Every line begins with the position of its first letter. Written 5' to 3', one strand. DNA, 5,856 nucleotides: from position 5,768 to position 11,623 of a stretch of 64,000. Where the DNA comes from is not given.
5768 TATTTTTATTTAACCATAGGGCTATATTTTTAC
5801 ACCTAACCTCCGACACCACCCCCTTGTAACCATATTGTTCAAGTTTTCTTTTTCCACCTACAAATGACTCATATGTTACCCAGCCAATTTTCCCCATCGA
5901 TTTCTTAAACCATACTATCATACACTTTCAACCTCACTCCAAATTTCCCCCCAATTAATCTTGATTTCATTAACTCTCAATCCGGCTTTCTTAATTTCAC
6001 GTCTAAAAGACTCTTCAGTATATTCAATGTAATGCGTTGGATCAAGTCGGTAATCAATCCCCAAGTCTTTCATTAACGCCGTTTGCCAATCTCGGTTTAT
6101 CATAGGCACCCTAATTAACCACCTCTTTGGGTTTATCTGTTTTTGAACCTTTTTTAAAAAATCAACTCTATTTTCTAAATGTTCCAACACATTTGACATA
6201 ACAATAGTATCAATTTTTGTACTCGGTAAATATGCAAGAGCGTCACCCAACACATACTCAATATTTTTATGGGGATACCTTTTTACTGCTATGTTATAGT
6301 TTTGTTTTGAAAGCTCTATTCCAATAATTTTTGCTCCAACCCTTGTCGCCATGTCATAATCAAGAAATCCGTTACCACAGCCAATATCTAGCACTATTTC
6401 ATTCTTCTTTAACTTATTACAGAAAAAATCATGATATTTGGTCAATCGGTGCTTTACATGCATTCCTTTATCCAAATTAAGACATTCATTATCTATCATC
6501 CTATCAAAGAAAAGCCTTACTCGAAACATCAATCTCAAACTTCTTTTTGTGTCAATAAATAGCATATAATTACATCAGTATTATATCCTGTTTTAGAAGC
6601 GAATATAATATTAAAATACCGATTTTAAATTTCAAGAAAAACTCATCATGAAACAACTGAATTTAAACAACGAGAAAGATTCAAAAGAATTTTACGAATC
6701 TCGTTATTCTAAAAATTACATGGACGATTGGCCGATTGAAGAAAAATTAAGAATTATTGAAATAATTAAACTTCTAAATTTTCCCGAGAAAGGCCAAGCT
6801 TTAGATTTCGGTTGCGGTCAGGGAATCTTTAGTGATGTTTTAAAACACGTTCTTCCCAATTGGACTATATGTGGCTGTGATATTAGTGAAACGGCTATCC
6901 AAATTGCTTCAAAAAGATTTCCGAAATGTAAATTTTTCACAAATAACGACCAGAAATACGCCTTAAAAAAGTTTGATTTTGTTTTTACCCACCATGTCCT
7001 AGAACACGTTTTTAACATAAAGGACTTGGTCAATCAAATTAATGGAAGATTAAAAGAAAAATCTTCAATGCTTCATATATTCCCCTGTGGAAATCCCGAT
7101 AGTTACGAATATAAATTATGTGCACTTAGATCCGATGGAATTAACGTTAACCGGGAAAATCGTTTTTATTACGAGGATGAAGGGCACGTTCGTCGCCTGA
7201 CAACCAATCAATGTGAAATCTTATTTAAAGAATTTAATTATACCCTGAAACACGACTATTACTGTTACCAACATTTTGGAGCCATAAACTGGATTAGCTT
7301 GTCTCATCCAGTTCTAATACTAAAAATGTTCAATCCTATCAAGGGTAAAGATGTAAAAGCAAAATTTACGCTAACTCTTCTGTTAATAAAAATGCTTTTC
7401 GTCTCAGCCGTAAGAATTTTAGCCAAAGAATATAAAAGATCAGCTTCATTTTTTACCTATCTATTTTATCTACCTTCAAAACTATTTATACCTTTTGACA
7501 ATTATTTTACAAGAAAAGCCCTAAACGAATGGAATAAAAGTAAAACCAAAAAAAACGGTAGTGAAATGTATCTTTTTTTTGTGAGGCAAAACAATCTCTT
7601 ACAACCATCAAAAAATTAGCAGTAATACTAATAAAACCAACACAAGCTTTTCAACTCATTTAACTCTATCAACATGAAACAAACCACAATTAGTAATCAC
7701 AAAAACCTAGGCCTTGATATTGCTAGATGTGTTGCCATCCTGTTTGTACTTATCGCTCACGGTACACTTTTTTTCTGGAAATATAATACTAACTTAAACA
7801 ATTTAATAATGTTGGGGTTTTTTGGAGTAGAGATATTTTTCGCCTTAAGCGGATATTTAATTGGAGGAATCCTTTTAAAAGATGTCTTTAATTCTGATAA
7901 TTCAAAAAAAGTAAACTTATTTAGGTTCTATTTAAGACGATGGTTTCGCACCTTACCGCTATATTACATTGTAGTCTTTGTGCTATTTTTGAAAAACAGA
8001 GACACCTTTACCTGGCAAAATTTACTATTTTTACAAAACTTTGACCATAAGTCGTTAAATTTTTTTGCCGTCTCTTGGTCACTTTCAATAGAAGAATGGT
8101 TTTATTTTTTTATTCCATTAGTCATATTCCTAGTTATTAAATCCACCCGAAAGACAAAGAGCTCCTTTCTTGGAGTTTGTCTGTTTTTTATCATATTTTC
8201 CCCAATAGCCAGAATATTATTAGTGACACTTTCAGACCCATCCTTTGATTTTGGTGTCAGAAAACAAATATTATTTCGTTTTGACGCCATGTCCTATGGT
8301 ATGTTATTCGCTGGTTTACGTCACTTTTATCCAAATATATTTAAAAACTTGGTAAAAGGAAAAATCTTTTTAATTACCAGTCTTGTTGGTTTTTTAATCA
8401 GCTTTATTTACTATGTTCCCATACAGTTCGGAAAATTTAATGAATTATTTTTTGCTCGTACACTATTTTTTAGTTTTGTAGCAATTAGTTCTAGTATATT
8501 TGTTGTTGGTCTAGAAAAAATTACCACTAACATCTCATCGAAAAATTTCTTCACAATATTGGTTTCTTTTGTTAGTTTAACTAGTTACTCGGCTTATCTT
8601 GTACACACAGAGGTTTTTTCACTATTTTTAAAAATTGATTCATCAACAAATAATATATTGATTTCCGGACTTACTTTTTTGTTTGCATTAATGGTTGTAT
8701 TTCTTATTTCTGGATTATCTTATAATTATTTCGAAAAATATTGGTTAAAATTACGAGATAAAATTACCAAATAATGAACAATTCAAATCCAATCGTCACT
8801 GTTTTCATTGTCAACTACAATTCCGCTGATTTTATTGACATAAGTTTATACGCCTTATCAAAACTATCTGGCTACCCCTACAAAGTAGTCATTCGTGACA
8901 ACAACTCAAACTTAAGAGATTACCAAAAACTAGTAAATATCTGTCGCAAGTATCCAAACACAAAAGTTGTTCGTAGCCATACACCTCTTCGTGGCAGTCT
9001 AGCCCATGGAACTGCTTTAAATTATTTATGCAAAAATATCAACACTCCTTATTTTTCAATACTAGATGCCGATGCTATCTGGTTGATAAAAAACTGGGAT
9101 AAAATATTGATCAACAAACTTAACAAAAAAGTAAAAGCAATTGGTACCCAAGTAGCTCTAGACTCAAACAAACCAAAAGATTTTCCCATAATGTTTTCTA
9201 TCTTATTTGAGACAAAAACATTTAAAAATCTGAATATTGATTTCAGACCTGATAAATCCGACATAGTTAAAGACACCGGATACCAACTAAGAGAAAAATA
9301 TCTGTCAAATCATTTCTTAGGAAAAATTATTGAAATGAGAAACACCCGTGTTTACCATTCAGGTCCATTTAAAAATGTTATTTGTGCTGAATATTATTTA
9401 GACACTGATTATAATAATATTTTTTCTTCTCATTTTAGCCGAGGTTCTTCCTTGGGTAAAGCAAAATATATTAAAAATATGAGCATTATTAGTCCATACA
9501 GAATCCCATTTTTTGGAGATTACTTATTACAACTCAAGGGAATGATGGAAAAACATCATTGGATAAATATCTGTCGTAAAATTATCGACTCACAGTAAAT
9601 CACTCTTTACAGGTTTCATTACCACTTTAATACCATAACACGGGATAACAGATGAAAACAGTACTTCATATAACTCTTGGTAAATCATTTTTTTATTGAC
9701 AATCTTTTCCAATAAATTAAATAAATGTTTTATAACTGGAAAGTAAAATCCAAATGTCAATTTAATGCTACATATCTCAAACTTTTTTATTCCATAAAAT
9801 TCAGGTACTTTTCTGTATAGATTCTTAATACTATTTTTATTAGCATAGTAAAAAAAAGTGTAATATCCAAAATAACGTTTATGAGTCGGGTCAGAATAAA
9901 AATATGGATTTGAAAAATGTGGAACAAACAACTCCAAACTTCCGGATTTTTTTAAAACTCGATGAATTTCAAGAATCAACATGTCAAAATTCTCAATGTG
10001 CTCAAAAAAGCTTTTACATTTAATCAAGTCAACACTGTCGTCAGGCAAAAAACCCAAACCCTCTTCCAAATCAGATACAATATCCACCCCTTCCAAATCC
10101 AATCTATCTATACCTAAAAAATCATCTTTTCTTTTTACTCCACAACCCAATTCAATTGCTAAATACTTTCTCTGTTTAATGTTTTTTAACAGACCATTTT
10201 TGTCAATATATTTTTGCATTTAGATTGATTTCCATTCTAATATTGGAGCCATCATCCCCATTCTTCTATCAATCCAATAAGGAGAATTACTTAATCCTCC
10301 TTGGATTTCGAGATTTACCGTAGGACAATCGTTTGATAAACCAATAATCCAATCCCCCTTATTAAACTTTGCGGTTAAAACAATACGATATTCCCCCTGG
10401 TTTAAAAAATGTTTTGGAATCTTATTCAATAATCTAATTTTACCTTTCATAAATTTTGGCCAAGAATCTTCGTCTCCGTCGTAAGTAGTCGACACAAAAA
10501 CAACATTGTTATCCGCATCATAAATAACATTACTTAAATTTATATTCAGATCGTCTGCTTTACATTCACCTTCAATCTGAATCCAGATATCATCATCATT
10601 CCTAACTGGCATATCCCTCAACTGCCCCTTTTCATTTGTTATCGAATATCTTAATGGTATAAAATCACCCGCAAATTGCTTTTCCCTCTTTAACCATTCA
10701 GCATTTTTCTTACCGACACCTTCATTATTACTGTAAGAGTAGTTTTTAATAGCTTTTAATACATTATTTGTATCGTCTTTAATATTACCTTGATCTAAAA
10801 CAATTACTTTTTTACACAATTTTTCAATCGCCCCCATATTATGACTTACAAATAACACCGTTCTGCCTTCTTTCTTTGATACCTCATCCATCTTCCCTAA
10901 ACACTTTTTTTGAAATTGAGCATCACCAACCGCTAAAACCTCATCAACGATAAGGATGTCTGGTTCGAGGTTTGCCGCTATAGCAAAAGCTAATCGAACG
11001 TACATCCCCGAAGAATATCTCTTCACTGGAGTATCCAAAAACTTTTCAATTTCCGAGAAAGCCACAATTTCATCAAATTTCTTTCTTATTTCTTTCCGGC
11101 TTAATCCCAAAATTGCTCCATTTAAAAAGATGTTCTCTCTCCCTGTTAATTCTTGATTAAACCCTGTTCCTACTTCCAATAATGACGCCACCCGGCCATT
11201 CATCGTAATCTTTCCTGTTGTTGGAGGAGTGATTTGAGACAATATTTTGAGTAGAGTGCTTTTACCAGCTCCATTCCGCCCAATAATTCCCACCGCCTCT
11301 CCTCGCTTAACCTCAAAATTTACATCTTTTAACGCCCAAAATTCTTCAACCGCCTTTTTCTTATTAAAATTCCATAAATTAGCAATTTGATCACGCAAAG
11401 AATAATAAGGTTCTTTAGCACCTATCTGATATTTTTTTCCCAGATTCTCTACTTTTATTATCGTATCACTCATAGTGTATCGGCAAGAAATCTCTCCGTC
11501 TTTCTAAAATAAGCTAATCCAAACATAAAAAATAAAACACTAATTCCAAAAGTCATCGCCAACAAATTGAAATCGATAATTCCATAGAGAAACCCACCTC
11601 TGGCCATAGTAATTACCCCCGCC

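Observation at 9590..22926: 13-kb translationally coupled minus-strand operon: methyltransferase, three stacked GtrB-like GT2 / GT-C modules, Wzm/Wzt exporter and a trailing methyltransferase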

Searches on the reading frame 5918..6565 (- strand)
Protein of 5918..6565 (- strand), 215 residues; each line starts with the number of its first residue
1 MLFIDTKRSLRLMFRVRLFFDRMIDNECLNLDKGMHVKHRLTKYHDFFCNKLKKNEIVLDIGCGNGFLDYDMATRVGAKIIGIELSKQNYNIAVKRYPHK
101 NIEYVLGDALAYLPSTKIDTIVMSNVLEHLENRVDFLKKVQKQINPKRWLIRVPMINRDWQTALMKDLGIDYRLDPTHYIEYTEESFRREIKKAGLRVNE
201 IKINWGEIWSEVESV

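Call 7: search_protein_families(library=pfam, proteins=[window:5918-6565:-], max_evalue=0.001)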
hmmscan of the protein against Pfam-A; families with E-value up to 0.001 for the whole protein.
window:5918-6565:- (215 aa): 11 families
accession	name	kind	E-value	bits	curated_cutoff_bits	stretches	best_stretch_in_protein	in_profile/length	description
PF13489.12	Methyltransf_23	-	4e-17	62.9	27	1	36-199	4-162/164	Methyltransferase domain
PF08241.18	Methyltransf_11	-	1.6e-13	51.6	21.2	1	59-147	1-90/95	Methyltransferase domain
PF13649.12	Methyltransf_25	-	2.6e-13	50.9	27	1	58-146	1-95/97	Methyltransferase domain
PF13847.12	Methyltransf_31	-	7.8e-13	48.8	27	1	53-151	2-108/145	Methyltransferase domain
PF08242.18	Methyltransf_12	-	2.1e-10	41.7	30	1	59-146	1-94/98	Methyltransferase domain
PF02353.26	CMAS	-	2.4e-08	34.1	27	1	50-149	56-161/273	Mycolic acid cyclopropane synthetase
PF08003.17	Methyltransf_9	-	3.5e-08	33.2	23.8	1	54-151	115-216/315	Protein of unknown function (DUF1698)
PF07021.18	MetW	-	1.9e-05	24.8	21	1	50-140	9-98/193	Methionine biosynthesis protein MetW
PF02390.23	Methyltransf_4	-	2e-05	24.6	24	1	55-115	2-66/173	Putative methyltransferase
PF05175.20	MTS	-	6e-05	23.2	23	1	33-123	8-104/170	Methyltransferase small domain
PF01135.25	PCMT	-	0.00036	20.8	20.3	1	49-105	70-129/210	Protein-L-isoaspartate(D-aspartate) O-methyltransferase (PCMT)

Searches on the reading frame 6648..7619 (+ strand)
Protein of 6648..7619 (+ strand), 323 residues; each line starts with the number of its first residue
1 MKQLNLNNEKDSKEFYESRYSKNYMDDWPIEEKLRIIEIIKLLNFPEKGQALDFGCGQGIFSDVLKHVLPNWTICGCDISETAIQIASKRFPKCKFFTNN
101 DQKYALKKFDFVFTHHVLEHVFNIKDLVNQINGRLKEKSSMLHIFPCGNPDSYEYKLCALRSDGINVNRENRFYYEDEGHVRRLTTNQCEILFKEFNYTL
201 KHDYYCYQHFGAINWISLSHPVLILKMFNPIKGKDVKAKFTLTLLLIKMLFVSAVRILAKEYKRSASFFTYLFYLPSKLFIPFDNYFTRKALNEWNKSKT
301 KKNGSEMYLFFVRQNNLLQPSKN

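Call 6: search_protein_families(library=pfam, proteins=[window:6648-7619:+], max_evalue=0.01)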
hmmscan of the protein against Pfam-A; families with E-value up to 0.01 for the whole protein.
window:6648-7619:+ (323 aa): 8 families
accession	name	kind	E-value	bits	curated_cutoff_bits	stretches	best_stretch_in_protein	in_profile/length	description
PF13489.12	Methyltransf_23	-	3.5e-16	59.8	27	1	40-199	13-160/164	Methyltransferase domain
PF08242.18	Methyltransf_12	-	1.2e-14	55.2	30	1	52-137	1-94/98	Methyltransferase domain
PF08241.18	Methyltransf_11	-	6.4e-12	46.4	21.2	1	52-138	1-90/95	Methyltransferase domain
PF13649.12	Methyltransf_25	-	4.5e-11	43.7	27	1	52-136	2-94/97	Methyltransferase domain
PF13847.12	Methyltransf_31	-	4.7e-10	39.8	27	1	50-142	6-108/145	Methyltransferase domain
PF05175.20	MTS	-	3.6e-06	27.2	23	1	43-93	27-77/170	Methyltransferase small domain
PF01728.25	FtsJ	-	0.00018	21.9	24.1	1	37-101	10-74/181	FtsJ-like methyltransferase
PF06325.19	PrmA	-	0.002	18.1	22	1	49-138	163-253/296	Ribosomal protein L11 methyltransferase (PrmA)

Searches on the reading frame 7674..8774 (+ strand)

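Call 6: search_protein_families(library=pfam, proteins=[window:7674-8774:+], max_evalue=0.01)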
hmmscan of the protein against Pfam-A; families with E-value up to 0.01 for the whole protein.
window:7674-8774:+ (366 aa): 1 family
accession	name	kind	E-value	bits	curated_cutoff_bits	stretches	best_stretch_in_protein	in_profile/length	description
PF01757.29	Acyl_transf_3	-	1.2e-22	80.8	31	1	12-345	2-324/326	Acyltransferase domain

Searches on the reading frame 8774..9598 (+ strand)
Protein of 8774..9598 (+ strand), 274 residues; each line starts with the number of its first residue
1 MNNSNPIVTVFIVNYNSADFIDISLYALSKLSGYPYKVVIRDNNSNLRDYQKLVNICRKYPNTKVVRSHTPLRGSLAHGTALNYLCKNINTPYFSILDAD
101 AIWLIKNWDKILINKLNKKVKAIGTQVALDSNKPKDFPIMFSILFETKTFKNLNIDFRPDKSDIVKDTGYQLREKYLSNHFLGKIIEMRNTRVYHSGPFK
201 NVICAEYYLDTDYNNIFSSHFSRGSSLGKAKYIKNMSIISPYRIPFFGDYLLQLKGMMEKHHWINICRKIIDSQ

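Call 6: search_protein_families(library=pfam, proteins=[window:8774-9598:+], max_evalue=0.01)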
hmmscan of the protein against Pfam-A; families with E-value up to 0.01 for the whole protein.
window:8774-9598:+ (274 aa): 2 families
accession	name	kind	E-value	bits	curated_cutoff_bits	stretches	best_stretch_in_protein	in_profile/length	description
PF00535.33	Glycos_transf_2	-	7e-12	46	23.3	1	9-141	1-130/168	Glycosyl transferase family 2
PF13641.12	Glyco_tranf_2_3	-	1.4e-05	25.7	27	1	8-131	3-127/230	Glycosyltransferase like family 2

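Call 68: search_protein_families(library=ncbifam, proteins=[window:8774-9598:+], max_evalue=0.001)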
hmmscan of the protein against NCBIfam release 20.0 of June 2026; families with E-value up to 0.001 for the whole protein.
window:8774-9598:+ (274 aa): 0 families

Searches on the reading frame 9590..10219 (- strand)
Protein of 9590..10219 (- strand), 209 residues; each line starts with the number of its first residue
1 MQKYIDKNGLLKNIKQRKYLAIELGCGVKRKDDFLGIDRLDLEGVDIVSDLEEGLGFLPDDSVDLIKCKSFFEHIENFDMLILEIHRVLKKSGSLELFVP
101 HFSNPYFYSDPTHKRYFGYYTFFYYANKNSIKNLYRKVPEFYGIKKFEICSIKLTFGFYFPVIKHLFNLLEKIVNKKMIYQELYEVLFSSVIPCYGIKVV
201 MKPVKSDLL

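Call 5: search_protein_families(library=pfam, proteins=[window:9590-10219:-], max_evalue=0.01)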
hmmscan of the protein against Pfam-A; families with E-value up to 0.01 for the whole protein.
window:9590-10219:- (209 aa): 2 families
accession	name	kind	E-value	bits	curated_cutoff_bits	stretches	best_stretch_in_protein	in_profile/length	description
PF08241.18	Methyltransf_11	-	3.5e-07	31.2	21.2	1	47-95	47-93/95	Methyltransferase domain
PF13489.12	Methyltransf_23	-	0.001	19.3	27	1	22-100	27-119/164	Methyltransferase domain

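Call 12: search_protein_families(library=ncbifam, proteins=[window:9590-10219:-], max_evalue=0.01)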
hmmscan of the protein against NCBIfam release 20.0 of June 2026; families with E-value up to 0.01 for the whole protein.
window:9590-10219:- (209 aa): 0 families

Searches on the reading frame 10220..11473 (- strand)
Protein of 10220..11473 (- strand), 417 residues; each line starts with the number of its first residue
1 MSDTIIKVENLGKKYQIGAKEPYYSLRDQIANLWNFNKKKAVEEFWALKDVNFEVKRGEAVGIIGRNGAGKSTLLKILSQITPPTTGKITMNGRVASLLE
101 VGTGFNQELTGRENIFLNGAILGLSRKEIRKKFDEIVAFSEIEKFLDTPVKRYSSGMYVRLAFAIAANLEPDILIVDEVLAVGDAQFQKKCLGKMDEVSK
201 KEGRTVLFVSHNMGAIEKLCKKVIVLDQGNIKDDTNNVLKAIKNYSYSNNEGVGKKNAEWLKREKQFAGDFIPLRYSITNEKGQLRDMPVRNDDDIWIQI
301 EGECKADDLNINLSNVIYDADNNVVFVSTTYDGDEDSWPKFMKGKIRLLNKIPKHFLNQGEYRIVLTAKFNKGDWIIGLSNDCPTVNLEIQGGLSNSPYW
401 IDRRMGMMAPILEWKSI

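Call 5: search_protein_families(library=pfam, proteins=[window:10220-11473:-], max_evalue=0.01)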
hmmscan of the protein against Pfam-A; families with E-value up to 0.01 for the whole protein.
window:10220-11473:- (417 aa): 5 families
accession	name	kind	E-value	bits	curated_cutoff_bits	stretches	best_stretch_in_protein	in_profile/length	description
PF00005.33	ABC_tran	-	1.6e-23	84.3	25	1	48-179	1-135/137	ABC transporter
PF13304.12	AAA_21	-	0.00033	21.3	27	1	62-81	3-22/304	AAA domain, putative AbiEii toxin, Type IV TA system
PF13555.12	AAA_29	-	0.00038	20.6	27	1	51-92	15-55/61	P-loop containing region of AAA domain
PF13476.12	AAA_23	-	0.0062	17.6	27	0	49-82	11-43/201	AAA domain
PF14524.12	Wzt_C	-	0.0068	16.8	30.4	0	276-368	15-105/143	Wzt C-terminal domain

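Call 12: search_protein_families(library=ncbifam, proteins=[window:10220-11473:-], max_evalue=0.01)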
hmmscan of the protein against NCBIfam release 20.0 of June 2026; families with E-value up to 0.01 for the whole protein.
window:10220-11473:- (417 aa): 185 families (the best 25 are shown)
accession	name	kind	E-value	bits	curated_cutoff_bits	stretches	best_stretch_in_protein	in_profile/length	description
NF010065.0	PRK13545.1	equivalog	1.1e-62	212.5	538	1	6-246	5-238/549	teichoic acids export protein ATP-binding subunit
NF010066.0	PRK13546.1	equivalog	9.1e-55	185.9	320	1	6-244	5-236/264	teichoic acids export ABC transporter ATP-binding subunit TagH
NF050108.1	galactan_ABC_ATP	equivalog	1e-54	185.3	400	1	41-239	38-237/244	galactan export ABC transporter ATP-binding subunit Wzt/RfbE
TIGR01188.1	drrA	subfamily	1.7e-39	135.9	312.45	1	40-266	1-228/302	daunorubicin resistance ABC transporter, ATP-binding protein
TIGR04521.1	ECF_ATPase_2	equivalog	6.5e-32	110.7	330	2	113-238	104-232/279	energy-coupling factor transporter ATPase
TIGR04520.1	ECF_ATPase_1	equivalog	7.7e-29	100.9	315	2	122-235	106-218/269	energy-coupling factor transporter ATPase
NF010060.0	PRK13537.1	equivalog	8e-27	93.9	521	1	38-230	21-223/314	nodulation factor ABC transporter ATP-binding protein NodI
TIGR00968.1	3a0106s01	subfamily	1.1e-26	93.9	342.75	1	38-233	6-211/237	sulfate ABC transporter ATP-binding protein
NF010158.0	PRK13637.1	equivalog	7.5e-26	90.9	390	2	116-242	106-236/287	energy-coupling factor transporter ATPase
NF010059.0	PRK13536.1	equivalog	2e-25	89.2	549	1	39-230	50-251/342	nodulation factor ABC transporter ATP-binding protein NodI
NF040933.2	ABC_arch_GlcV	equivalog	3.6e-25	88.6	450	2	113-238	102-229/357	glucose ABC transporter ATP-binding protein GlcV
TIGR01288.1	nodI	equivalog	4.4e-25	88.3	424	1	47-230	19-212/303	nodulation factor ABC transporter ATP-binding protein NodI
NF007739.0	PRK10419.1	subfamily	2.2e-24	86.5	354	2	123-236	121-235/268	nickel ABC transporter ATP-binding protein NikE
NF010156.0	PRK13635.1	equivalog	3.1e-24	85.6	392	2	122-235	110-222/279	energy-coupling factor ABC transporter ATP-binding protein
TIGR01166.1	cbiO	subfamily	3.9e-24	85.2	211.8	2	47-94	7-54/190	cobalt ABC transporter, ATP-binding protein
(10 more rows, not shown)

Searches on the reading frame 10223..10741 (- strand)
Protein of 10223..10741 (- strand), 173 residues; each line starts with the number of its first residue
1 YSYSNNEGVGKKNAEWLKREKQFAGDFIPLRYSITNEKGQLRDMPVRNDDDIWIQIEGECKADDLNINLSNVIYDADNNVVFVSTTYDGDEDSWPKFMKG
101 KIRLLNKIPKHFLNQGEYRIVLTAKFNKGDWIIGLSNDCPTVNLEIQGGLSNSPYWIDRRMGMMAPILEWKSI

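Call 58: search_solved_structures(query=window:10223-10741:-, max_evalue=10)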
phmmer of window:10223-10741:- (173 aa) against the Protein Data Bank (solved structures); distinct sequences matched with E-value up to 10: 2.
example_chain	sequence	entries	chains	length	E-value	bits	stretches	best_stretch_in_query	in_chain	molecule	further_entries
8t9n_A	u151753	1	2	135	0.54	13.1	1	31-108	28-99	Anti-sigma-I factor RsgI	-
5h6x_A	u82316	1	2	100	0.63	12.9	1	75-125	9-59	RNA polymerase sigma factor RpoS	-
